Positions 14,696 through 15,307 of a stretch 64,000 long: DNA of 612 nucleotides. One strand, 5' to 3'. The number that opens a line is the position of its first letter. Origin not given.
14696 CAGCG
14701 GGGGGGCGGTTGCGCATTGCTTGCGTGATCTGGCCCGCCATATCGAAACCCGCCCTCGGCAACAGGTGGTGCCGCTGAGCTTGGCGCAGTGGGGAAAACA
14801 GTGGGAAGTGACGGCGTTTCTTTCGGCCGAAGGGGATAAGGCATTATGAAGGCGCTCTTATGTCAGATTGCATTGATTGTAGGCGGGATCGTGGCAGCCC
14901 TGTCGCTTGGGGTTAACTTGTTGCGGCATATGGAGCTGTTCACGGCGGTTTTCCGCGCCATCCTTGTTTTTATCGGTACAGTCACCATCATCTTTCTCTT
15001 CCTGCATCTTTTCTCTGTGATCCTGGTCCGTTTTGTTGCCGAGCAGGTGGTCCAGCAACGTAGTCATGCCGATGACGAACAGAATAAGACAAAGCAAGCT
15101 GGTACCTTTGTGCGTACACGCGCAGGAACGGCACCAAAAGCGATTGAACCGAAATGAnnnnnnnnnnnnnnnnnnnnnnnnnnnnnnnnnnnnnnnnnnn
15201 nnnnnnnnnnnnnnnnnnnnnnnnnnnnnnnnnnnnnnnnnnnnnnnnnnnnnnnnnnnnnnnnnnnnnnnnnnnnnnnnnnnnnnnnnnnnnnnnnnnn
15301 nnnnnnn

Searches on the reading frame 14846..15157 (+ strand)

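Call 8: search_protein_families(library=pfam, proteins=[window:14846-15157:+], max_evalue=0.001)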
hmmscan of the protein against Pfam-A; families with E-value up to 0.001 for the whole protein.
window:14846-15157:+ (103 aa): 0 families

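Call 57: search_protein_families(library=pfam, proteins=[window:14846-15157:+], max_evalue=0.01)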
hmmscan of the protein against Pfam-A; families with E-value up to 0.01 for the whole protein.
window:14846-15157:+ (103 aa): 3 families
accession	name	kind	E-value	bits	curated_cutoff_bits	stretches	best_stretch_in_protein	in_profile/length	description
PF10110.14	GPDPase_memb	-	0.0029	16.8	29.6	1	8-90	226-309/321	Membrane domain of glycerophosphoryl diester phosphodiesterase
PF07264.17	EI24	-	0.0072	16.9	32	1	3-73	21-95/199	Sulfate transporter CysZ/Etoposide-induced protein 2.4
PF11368.13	DUF3169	-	0.0081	16.2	31.6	1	3-79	8-86/250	Protein of unknown function (DUF3169)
